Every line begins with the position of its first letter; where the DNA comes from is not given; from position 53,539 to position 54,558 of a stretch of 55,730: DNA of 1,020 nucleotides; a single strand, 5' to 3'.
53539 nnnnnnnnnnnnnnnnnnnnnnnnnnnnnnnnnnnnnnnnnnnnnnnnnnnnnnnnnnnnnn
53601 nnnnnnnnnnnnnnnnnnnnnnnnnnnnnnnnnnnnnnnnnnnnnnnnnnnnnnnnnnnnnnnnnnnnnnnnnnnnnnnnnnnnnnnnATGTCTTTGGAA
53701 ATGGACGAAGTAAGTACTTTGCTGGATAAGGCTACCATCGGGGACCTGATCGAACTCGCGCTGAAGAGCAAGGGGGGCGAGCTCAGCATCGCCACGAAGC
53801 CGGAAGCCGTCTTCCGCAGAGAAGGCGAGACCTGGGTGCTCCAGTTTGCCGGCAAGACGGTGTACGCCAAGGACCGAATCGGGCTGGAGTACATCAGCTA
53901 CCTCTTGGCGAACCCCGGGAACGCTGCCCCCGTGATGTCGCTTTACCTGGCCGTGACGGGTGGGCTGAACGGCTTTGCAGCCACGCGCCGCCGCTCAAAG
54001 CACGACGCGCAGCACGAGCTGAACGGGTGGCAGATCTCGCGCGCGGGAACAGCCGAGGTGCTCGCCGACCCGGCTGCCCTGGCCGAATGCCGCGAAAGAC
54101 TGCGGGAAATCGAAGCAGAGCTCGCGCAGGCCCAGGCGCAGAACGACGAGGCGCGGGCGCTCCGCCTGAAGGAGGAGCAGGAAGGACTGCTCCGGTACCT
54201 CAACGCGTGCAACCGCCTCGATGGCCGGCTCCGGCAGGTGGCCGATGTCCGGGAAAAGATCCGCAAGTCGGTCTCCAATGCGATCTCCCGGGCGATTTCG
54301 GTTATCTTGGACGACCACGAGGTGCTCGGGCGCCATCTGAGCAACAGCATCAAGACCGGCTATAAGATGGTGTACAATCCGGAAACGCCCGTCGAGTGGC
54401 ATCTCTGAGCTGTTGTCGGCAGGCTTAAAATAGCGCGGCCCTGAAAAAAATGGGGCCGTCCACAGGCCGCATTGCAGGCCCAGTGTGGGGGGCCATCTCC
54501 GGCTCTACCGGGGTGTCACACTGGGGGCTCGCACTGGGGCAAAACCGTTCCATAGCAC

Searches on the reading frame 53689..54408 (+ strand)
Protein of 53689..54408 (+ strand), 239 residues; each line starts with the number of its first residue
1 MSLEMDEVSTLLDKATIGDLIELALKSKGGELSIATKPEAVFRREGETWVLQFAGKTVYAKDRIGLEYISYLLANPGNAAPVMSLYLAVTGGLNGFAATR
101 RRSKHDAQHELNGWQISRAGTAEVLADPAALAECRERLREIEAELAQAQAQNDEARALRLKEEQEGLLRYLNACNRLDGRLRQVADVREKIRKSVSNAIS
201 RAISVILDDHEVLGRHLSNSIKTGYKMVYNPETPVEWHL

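Call 9: search_protein_families(library=pfam, proteins=[window:53689-54408:+], max_evalue=0.01)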
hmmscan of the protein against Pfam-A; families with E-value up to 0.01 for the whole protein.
window:53689-54408:+ (239 aa): 1 family
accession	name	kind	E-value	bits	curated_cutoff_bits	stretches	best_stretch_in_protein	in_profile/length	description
PF06476.17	DUF1090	-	0.00034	21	24.4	1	124-192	8-76/110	Protein of unknown function (DUF1090)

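Call 18: find_encoding_contigs(protein=window:53689-54408:+, flank=10000, max_places=10)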
Protein window:53689-54408:+ (239 aa): 5 contigs read that carry it; 5 places shown.
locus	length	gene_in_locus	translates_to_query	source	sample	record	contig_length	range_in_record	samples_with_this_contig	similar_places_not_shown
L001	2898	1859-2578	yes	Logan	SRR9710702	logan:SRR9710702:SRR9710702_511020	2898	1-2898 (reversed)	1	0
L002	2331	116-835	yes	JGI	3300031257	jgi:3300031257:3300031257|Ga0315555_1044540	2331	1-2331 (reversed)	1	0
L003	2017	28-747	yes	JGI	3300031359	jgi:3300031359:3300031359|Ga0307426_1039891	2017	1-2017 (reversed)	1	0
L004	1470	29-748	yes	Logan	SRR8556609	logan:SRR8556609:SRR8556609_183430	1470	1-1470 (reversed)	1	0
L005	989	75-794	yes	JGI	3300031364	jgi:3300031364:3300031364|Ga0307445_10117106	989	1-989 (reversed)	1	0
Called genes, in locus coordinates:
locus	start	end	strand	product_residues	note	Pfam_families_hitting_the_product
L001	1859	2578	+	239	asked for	-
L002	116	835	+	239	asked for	-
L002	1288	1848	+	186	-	-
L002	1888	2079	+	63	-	-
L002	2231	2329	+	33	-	?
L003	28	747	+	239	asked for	-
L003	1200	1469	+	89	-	-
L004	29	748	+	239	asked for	-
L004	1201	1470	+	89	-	?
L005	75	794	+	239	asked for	-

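Call 40: find_homologous_proteins(query=window:53689-54408:+, max_evalue=0.001)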
Query window:53689-54408:+ (239 aa): 8 proteins with E <= 0.001 among 2324 candidates.
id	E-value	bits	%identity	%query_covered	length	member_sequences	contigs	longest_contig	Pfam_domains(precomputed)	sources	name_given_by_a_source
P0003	2.2e-142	490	95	100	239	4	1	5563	-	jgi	-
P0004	5.4e-119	414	79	100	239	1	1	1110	-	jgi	-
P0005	5.2e-70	254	53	100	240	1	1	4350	-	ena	-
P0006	7.4e-70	253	54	100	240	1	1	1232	-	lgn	-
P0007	1.6e-58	216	50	96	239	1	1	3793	-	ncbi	ncbi:MAG: hypothetical protein ABIF82_07935 [Planctomycetota bacterium]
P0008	1.7e-58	216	50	98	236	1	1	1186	-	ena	-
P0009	5.1e-58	215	49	97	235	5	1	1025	-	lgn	-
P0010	1.7e-57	213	47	100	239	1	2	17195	-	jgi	jgi:hypothetical protein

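Call 41: find_encoding_contigs(protein=P0005, flank=10000, max_places=5)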
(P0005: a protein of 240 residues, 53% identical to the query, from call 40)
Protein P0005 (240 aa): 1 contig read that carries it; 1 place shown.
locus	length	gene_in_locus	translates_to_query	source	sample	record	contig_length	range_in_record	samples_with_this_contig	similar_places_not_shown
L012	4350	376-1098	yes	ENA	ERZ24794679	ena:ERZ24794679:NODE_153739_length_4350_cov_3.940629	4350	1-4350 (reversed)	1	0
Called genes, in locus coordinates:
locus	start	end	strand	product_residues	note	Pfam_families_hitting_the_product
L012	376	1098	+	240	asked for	-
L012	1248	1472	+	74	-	-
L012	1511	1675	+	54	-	-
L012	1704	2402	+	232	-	PF07589:PEP_exosort_dom (weak)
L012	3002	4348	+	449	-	?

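Call 42: find_encoding_contigs(protein=P0007, flank=10000, max_places=5)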
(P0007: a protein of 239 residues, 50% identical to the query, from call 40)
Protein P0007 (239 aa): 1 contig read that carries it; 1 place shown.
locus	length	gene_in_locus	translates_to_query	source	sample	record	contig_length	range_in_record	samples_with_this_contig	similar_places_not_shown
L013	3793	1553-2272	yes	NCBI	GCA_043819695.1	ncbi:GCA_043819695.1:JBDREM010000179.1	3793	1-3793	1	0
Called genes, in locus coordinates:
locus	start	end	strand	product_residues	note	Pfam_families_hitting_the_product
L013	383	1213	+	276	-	-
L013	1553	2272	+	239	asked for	-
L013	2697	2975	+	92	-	-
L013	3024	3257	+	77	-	-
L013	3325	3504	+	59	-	-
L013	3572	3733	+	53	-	-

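Call 43: find_encoding_contigs(protein=P0004, flank=10000, max_places=5)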
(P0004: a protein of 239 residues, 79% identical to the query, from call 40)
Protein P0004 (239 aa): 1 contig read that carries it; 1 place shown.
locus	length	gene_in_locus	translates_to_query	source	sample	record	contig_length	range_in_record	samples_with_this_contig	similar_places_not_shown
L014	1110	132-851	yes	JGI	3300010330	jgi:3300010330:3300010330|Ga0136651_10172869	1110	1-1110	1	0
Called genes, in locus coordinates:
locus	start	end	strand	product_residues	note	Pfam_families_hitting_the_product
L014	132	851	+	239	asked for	-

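Call 49: find_encoding_contigs(protein=P0006, flank=10000, max_places=5)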
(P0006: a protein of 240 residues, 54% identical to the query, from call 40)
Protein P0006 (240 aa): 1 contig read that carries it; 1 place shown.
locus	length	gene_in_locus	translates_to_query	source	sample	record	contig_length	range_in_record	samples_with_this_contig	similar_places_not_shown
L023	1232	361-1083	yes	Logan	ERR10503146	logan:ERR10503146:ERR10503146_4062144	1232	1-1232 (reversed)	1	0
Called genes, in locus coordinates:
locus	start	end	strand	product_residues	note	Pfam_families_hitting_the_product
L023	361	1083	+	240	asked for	-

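Call 50: find_encoding_contigs(protein=P0008, flank=10000, max_places=5)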
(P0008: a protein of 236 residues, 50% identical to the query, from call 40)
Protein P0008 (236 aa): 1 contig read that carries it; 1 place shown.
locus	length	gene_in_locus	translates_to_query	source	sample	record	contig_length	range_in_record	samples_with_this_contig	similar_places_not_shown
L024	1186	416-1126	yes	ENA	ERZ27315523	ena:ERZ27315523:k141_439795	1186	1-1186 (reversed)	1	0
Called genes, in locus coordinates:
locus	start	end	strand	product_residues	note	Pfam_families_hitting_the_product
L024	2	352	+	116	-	?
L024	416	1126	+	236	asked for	-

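Call 51: find_encoding_contigs(protein=P0009, flank=10000, max_places=5)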
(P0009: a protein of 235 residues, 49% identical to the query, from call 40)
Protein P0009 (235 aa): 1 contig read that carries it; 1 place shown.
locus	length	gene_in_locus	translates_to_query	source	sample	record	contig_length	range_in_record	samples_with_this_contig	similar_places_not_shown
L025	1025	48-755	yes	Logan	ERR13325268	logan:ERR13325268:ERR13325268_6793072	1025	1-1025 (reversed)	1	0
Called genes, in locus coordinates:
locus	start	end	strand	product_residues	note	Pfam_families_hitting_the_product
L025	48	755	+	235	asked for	-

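Call 70: search_protein_families(library=ncbifam, proteins=[window:53689-54408:+], max_evalue=0.1)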
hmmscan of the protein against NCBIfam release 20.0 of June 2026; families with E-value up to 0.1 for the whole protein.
window:53689-54408:+ (239 aa): 2 families
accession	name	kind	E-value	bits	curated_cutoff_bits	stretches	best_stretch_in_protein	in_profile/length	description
TIGR04539.1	tRNA_cyclodipep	subfamily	0.022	14.3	45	1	120-203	67-149/220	tRNA-dependent cyclodipeptide synthase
TIGR04211.1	SH3_and_anchor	equivalog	0.054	13.1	65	1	130-200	74-146/198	TIGR04211 family SH3 domain-containing protein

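Call 78: find_homologous_proteins(query=A5, max_evalue=0.001)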
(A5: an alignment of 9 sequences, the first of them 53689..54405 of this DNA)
Query A5 (9 sequences) (239 aa, profile of the alignment): 10 proteins with E <= 0.001 among 8000 candidates.
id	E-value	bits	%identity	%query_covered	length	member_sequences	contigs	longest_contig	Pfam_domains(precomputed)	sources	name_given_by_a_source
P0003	5.0e-123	427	95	100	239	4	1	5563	-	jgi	-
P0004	7.8e-123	427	79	100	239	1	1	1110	-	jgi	-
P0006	1.7e-119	416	54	100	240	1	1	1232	-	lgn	-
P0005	5.9e-119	414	53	100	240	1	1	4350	-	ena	-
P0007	9.9e-117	407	50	96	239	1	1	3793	-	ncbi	ncbi:MAG: hypothetical protein ABIF82_07935 [Planctomycetota bacterium]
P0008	7.1e-115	401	50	98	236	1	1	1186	-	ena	-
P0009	3.4e-112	392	49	97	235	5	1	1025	-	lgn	-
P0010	2.9e-108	379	47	100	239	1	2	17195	-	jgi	jgi:hypothetical protein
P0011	4.3e-73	264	45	100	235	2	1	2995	-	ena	-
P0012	1.7e-32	131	50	56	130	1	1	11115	-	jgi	-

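Call 79: find_encoding_contigs(protein=P0011, flank=10000, max_places=5)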
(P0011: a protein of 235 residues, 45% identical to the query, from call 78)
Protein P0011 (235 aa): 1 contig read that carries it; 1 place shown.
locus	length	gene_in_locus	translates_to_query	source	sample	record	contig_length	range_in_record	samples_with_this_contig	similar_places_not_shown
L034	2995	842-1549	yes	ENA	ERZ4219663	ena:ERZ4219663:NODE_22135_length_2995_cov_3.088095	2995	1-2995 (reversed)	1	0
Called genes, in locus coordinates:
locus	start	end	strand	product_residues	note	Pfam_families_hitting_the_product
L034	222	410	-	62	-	-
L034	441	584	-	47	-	-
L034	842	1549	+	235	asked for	-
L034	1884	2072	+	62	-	-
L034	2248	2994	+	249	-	?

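Call 80: find_encoding_contigs(protein=P0012, flank=10000, max_places=5)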
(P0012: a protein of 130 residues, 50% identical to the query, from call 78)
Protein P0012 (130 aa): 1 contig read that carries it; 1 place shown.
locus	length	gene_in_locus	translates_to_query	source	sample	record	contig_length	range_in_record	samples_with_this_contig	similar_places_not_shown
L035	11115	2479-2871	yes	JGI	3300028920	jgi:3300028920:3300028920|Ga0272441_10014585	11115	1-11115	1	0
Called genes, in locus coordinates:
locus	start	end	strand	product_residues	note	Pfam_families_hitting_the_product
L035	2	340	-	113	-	?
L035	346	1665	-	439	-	PF00089:Trypsin, PF10459:Peptidase_S46 (faint), PF13365:Trypsin_2, PF00595:PDZ (weak), PF13180:PDZ_2, PF17820:PDZ_6, PF13180:PDZ_2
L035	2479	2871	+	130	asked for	-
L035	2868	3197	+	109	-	-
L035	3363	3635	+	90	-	-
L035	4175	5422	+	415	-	PF06662:C5-epim_C (weak), PF07589:PEP_exosort_dom (weak)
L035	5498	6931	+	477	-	PF07589:PEP_exosort_dom (weak)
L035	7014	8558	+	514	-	PF07589:PEP_exosort_dom (weak)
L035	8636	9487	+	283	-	-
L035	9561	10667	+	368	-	PF13229:Beta_helix, PF05048:NosD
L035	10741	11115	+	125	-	?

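Call 81: predict_structure(alignment_id=A5)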
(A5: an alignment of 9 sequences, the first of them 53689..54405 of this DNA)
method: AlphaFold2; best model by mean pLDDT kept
length: 239 residues; sequences in the alignment: 9
mean_pLDDT: 50.8   pTM: 0.29
mean pLDDT of the five models: 50.8, 50.4, 48.4, 47.9, 44.9
residues with pLDDT >= 90: 0; 70-90: 34; 50-70: 73; < 50: 132
segments of 3 or more residues with pLDDT < 50: 1-15, 26-37, 39-41, 76-125, 181-189, 194-196, 198-203, 216-239
pLDDT, mean of each block of 10 residues (from residue 1): 30 44 48 46 53 58 54 49 38 35 32 34 49 76 85 83 74 59 46 46 49 48 42 37
secondary structure, 60 per line:
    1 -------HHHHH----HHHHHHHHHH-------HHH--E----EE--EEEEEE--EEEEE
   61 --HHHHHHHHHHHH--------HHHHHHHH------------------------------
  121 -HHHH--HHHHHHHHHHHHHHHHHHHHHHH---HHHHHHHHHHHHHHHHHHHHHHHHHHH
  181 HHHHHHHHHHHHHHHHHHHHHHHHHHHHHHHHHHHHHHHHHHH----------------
elements in order: H8-12 H17-26 E48-53 E56-60 H63-74 H83-90 H122-125 H128-150 H154-223
